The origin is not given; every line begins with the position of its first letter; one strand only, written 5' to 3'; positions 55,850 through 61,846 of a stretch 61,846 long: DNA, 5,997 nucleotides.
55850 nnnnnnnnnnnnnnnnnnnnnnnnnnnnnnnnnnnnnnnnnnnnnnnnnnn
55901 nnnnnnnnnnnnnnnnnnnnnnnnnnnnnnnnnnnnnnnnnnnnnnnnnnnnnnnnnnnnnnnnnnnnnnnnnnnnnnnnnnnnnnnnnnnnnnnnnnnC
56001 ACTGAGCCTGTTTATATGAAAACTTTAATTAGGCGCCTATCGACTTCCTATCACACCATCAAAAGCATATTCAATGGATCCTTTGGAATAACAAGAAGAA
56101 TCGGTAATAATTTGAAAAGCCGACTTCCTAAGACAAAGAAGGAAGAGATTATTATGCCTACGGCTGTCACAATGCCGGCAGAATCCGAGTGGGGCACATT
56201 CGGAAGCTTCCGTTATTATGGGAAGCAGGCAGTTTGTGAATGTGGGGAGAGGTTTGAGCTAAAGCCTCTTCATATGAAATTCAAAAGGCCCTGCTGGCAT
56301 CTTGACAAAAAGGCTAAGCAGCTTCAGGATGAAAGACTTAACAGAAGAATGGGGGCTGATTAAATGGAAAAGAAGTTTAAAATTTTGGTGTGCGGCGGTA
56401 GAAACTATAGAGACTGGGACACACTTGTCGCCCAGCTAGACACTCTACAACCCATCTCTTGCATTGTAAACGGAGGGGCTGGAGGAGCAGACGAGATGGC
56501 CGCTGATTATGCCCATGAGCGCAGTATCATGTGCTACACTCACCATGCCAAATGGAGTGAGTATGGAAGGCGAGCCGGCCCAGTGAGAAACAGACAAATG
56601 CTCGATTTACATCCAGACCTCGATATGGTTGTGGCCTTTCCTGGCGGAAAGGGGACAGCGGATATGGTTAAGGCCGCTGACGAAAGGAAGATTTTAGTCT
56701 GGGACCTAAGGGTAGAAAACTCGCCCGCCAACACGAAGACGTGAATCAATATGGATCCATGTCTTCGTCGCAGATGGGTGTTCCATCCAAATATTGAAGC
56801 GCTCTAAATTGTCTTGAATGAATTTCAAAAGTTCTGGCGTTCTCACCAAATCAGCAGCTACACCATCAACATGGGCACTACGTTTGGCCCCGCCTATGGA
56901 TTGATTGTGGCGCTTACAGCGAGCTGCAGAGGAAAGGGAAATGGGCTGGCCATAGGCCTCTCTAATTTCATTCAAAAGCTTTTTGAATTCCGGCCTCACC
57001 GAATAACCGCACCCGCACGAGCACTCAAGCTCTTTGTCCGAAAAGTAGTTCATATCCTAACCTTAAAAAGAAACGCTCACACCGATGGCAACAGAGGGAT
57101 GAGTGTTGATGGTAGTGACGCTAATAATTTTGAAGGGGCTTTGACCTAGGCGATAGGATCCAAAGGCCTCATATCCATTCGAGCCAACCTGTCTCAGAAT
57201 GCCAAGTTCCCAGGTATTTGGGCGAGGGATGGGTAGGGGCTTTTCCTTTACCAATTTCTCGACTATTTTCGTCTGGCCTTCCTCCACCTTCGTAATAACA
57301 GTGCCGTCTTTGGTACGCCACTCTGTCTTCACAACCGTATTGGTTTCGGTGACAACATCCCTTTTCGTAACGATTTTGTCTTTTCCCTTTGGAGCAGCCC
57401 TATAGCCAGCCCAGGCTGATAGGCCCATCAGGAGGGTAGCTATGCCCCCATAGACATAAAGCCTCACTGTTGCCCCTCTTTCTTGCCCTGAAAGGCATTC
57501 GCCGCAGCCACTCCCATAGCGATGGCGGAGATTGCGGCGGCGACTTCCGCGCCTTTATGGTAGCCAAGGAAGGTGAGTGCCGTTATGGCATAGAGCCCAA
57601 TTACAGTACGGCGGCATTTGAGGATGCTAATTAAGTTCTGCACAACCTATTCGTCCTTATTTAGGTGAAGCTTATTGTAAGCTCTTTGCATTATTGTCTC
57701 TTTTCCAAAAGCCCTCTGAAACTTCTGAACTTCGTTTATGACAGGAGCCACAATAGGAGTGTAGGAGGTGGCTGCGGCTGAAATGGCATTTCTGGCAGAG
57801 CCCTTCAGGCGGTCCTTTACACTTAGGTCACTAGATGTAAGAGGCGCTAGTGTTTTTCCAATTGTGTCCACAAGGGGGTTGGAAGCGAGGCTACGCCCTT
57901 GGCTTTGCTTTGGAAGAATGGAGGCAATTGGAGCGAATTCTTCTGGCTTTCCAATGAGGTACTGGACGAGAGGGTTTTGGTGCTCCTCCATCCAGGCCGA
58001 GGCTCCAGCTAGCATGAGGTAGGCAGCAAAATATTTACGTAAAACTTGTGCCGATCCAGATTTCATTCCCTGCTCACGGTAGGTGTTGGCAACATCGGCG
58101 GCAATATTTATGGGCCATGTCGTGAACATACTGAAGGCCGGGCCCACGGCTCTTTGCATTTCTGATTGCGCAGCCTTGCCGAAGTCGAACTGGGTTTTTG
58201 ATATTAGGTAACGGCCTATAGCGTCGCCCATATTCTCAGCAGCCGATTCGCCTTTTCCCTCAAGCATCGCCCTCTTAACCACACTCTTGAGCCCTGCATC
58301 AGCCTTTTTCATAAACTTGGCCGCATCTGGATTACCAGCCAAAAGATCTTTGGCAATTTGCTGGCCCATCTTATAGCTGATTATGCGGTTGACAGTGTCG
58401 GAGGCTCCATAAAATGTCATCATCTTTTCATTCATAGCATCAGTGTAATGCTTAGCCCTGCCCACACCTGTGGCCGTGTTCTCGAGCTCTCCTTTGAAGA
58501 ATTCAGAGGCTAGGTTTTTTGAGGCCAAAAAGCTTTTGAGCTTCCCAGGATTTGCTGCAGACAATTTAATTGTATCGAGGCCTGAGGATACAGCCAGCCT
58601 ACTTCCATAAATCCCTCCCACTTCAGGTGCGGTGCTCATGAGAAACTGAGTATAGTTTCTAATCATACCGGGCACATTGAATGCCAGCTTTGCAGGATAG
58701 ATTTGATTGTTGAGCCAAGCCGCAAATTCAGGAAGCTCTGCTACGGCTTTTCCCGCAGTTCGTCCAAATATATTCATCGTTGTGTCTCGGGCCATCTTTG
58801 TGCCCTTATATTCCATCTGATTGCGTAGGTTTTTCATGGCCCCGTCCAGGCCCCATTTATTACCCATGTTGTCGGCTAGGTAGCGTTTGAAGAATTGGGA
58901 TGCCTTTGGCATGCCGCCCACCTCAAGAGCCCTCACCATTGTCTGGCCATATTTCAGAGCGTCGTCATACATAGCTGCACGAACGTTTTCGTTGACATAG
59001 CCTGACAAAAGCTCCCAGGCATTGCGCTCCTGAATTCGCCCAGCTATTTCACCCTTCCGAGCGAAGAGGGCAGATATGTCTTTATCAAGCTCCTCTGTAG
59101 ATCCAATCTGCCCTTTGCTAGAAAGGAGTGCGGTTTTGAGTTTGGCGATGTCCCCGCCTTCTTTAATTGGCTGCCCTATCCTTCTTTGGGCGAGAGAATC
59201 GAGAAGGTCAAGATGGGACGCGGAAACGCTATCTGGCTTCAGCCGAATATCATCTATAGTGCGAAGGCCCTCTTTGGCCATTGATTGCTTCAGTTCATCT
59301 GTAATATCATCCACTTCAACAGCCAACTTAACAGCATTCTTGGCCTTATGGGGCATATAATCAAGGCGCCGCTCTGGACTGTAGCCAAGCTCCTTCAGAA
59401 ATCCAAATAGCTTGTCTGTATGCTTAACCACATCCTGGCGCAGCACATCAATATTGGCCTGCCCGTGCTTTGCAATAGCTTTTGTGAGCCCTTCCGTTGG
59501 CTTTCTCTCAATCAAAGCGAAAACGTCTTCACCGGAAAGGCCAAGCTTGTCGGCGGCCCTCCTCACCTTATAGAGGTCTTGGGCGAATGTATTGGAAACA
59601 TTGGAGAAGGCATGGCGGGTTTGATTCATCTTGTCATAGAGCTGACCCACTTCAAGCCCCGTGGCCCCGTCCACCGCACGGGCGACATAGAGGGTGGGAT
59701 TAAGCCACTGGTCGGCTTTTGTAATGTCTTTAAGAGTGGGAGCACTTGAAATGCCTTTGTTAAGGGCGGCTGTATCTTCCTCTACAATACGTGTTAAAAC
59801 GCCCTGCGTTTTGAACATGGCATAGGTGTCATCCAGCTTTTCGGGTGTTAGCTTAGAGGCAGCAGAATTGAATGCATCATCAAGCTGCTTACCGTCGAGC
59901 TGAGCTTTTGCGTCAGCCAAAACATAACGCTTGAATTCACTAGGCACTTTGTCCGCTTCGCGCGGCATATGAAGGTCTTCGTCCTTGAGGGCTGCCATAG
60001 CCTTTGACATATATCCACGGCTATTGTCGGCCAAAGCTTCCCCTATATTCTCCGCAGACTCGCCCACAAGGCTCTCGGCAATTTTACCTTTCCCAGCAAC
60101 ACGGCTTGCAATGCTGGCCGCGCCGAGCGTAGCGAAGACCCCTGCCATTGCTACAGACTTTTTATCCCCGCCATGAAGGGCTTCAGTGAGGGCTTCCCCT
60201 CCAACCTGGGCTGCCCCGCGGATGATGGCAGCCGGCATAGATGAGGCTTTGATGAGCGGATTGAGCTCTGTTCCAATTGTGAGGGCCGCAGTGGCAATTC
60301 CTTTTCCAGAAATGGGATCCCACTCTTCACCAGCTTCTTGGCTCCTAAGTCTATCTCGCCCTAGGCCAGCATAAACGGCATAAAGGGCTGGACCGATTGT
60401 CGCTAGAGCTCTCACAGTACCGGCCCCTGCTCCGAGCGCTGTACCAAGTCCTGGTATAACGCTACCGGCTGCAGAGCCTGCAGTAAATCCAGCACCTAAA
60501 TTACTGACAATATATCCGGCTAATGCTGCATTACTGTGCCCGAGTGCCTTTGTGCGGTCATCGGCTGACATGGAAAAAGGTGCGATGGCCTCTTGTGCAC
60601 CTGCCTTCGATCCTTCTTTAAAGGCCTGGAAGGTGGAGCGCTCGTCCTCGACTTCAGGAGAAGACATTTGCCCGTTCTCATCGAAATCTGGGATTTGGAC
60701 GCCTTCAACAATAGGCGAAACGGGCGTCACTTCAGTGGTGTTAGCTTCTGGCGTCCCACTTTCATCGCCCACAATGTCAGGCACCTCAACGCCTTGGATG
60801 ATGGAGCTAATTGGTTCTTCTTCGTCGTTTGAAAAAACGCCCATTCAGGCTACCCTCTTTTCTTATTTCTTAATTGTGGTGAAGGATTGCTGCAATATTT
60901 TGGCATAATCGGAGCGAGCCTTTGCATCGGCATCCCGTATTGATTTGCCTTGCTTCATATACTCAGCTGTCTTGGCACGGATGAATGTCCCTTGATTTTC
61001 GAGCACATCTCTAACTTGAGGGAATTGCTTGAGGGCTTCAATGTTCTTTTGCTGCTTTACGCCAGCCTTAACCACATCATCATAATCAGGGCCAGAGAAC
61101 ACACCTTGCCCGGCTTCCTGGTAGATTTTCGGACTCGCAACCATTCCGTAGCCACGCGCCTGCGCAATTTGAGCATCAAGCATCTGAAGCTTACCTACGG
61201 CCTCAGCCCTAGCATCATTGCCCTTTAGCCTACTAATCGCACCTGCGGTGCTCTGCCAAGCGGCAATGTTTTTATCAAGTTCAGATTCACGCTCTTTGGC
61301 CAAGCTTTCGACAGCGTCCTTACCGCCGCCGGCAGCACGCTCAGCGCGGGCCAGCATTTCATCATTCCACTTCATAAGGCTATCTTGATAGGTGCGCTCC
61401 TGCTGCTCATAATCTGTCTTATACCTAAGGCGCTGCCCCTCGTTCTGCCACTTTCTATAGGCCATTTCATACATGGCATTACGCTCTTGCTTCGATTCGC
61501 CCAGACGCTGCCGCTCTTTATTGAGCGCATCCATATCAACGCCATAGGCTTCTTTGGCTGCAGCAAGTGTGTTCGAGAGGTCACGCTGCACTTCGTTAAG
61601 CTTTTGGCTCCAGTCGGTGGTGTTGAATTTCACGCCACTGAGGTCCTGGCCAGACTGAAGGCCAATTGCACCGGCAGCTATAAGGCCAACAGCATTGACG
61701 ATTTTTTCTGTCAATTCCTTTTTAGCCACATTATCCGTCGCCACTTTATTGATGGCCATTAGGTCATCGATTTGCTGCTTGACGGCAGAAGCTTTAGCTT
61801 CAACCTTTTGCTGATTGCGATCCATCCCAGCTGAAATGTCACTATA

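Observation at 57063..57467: Lysis cassette with a spanin-position protein of unusual topology (N-terminal anchor plus C-terminal OMP beta-signal)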

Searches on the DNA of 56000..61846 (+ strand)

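Call 6: search_dna_similar(query=window:56000-61846:+, collection=phages, mode=distant, max_rows=20)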
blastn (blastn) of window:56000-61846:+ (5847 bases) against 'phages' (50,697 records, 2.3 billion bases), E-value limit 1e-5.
No match.

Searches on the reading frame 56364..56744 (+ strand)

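Call 3: search_protein_families(library=pfam, proteins=[window:56364-56744:+], max_evalue=1)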
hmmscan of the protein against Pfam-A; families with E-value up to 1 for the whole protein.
window:56364-56744:+ (126 aa): 3 families
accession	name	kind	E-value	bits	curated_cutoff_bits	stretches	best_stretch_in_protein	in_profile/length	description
PF10686.14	YAcAr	-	5e-15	55.5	28.2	1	6-67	2-66/66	YspA, cpYpsA-related SLOG family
PF18306.6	LDcluster4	-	0.042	13.9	26.3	0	34-60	99-125/151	SLOG cluster4 family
PF03641.19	Lysine_decarbox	-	0.18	12.5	27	0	87-100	54-67/131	Possible lysine decarboxylase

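Call 4: search_protein_families(library=phrogs, proteins=[window:56364-56744:+], max_evalue=1)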
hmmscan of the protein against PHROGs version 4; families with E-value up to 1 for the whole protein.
window:56364-56744:+ (126 aa): 4 families
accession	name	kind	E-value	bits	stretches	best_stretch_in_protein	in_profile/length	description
phrog_289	-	other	1.4e-26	94.4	1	2-122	20-145/500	GTP-binding domain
phrog_16939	-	unknown function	7e-05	23.1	1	6-104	2-110/330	-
phrog_30585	-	DNA, RNA and nucleotide metabolism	0.0002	20.3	1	7-67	681-744/852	DNA repair protein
phrog_11222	-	unknown function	0.00036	21.4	1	38-104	202-270/293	-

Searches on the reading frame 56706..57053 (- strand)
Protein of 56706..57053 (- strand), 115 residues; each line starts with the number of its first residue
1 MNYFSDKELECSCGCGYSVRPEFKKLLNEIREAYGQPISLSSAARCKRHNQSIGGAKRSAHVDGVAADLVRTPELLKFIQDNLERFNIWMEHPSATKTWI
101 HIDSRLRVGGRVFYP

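Call 3: search_protein_families(library=pfam, proteins=[window:56706-57053:-], max_evalue=1)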
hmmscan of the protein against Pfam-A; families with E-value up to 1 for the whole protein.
window:56706-57053:- (115 aa): 1 family
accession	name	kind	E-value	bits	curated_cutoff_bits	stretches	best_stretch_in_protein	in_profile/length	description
PF08291.16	Peptidase_M15_3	-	3.8e-16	59.6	23.2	1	3-103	2-108/108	Peptidase M15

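Call 4: search_protein_families(library=phrogs, proteins=[window:56706-57053:-], max_evalue=1)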
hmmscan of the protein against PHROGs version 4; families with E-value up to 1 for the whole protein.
window:56706-57053:- (115 aa): 6 families
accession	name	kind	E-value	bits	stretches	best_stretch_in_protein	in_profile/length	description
phrog_894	-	lysis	3e-22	80.2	1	2-105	48-162/389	endolysin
phrog_17373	-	other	2.3e-05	25.2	1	4-69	22-87/224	peptidase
phrog_25247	-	other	0.00018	21.7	1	16-69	416-470/520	peptidase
phrog_28234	-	lysis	0.017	15.1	1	23-62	274-314/372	endolysin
phrog_30368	-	unknown function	0.34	12.2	0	16-29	57-70/73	-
phrog_25054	-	unknown function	0.49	10.5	1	50-87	215-252/269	-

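Call 89: search_dna_similar(query=window:56706-57053:-, collection=phages, mode=protein, max_evalue=1e-8, max_rows=25)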
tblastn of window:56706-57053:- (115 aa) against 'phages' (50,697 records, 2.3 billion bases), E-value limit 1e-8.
Records with a match: 349; places in all: 349; records where one place covers at least 80% of the query: 222.
Best place of each record, by identity: <60% 349.
By first word of the organism name: Rheinheimera 109; Vibrio 70; Escherichia 58; Klebsiella 30; Vectrevirus 18; Proteus 16; Salmonella 15; Faecalibacterium 4; Microviridae 3; Bacteriophage 3; and 12 more.
By host as written in the record: Rheinheimera sp. BAL341 109; - 57; Escherichia coli 23; Vibrio breoganii 11; Vibrio cyclitrophicus 10; Klebsiella pneumoniae 10; Escherichia coli O18ac:K1:H7 ColV+ 8; Vibrio crassostreae 5; and 75 more.
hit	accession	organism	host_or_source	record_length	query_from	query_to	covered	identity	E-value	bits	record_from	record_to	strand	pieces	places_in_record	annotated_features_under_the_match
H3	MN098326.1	Proteus phage Myduc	Proteus mirabilis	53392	3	105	90%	37.3%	2e-13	71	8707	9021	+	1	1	putative peptidase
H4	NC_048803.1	Proteus phage Myduc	Proteus mirabilis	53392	3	105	90%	37.3%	2e-13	71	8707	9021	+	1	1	endolysin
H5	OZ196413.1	Vibrio phage D478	Seawater and oysters mix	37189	2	105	90%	36.6%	7e-16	77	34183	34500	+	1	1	endolysin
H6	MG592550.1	Vibrio phage 1.184.A._10N.286.49.A5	Vibrio cyclitrophicus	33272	2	105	90%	36.6%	1e-15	77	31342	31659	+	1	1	peptidase M15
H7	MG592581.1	Vibrio phage 1.211.A._10N.222.52.F11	Vibrio tasmaniensis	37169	2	105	90%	36.6%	1e-14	74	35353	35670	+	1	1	peptidase M15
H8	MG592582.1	Vibrio phage 1.211.B._10N.222.52.F11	Vibrio tasmaniensis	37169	2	105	90%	36.6%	1e-14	74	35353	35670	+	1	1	peptidase M15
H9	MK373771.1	Escherichia phage vB_EcoP_R4596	Escherichia coli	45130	3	105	90%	36.7%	1e-14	73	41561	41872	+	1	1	putative peptidase M15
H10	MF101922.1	Ruegeria phage DSS3-P22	Ruegeria pomeroyi DSS-3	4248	1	95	83%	39.5%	1e-12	68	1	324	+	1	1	M15 peptidase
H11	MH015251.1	Ruegeria phage vB_RpoMi-V15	Ruegeria pomeroyi DSS-3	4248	1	95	83%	39.5%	1e-12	68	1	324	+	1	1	peptidase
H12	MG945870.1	Microviridae sp.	fox feces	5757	3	105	90%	36.1%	3e-11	64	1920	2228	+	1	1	similar to peptidase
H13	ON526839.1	Salmonella phage GRNsp51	Salmonella sp.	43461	2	105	90%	35.5%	2e-13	70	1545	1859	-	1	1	hypothetical protein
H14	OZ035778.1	Vectrevirus NIC06P3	-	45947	3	105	90%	35.8%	4e-15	75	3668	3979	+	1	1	record has no annotation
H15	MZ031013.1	Escherichia phage vB_EcoA_fTuEco01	Escherichia coli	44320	3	105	90%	35.8%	4e-15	75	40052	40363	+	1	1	peptidase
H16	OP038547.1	Salmonella phage GRNsp03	Salmonella enterica subsp. enterica ...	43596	3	105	90%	35.8%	2e-13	70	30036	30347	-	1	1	hypothetical protein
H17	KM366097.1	Salmonella phage BP12B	Salmonella enterica Hadar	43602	3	105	90%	35.8%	2e-13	70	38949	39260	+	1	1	hypothetical protein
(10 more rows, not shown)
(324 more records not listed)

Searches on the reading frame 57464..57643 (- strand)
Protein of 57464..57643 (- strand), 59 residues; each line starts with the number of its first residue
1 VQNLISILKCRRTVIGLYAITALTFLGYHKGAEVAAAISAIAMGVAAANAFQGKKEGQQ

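Call 3: search_protein_families(library=pfam, proteins=[window:57464-57643:-], max_evalue=1)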
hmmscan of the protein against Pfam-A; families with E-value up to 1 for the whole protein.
window:57464-57643:- (59 aa): 0 families

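Call 4: search_protein_families(library=phrogs, proteins=[window:57464-57643:-], max_evalue=1)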
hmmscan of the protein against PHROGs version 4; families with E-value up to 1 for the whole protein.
window:57464-57643:- (59 aa): 1 family
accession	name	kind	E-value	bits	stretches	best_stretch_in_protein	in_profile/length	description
phrog_18714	-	unknown function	0.14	13.1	1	6-48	35-76/102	-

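Call 102: search_protein_families(library=ncbifam, proteins=[window:57464-57643:-], max_evalue=1)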
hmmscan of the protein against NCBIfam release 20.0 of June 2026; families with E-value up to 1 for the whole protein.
window:57464-57643:- (59 aa): 0 families

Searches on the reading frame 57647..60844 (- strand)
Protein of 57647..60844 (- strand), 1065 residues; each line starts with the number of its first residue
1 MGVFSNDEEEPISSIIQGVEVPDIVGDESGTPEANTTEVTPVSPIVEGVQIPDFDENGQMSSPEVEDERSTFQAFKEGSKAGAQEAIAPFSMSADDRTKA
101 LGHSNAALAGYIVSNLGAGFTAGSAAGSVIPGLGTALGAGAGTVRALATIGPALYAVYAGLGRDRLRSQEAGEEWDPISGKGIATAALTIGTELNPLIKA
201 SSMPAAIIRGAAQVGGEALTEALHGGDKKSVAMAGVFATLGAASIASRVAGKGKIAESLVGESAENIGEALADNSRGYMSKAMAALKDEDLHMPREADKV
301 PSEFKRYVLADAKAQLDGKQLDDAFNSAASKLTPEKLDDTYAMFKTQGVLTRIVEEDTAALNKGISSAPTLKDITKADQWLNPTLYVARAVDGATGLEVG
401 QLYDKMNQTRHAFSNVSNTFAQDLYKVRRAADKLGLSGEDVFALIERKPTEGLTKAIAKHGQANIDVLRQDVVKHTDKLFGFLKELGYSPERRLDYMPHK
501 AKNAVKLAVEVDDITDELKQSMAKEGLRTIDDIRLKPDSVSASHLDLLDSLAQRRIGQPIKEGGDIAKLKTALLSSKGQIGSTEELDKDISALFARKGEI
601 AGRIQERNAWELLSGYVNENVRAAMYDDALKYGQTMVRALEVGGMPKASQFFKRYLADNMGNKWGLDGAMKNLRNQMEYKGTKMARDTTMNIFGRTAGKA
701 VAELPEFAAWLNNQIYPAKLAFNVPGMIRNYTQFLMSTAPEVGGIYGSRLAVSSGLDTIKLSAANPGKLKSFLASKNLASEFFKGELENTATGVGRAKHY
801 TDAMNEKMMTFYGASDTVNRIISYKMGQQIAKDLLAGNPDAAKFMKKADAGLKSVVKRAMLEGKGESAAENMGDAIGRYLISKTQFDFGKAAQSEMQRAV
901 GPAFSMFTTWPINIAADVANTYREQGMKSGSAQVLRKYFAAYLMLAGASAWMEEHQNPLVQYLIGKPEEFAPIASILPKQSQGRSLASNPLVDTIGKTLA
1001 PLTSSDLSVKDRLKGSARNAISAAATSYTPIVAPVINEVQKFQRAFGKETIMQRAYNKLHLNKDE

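Call 3: search_protein_families(library=pfam, proteins=[window:57647-60844:-], max_evalue=1)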
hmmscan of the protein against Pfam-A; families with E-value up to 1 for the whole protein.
window:57647-60844:- (1065 aa): 1 family
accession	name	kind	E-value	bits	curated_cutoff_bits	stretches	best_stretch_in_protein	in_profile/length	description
PF03979.19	Sigma70_r1_1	-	0.12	12.8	22.5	1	316-360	20-60/81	Sigma-70 factor, region 1.1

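Call 4: search_protein_families(library=phrogs, proteins=[window:57647-60844:-], max_evalue=1)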
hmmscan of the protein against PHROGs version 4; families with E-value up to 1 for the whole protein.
window:57647-60844:- (1065 aa): 0 families

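Call 12: find_related_loci(query=window:57647-60844:-, collection=viral_contigs, flank=6000)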
Query window:57647-60844:- (1065 aa) in viral_contigs; peptide patterns used: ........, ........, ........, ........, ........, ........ (x = any residue, [..] = any of these).
1 stretches matched a pattern, but none encodes a relative of the query by tblastn (E <= 1e-3).
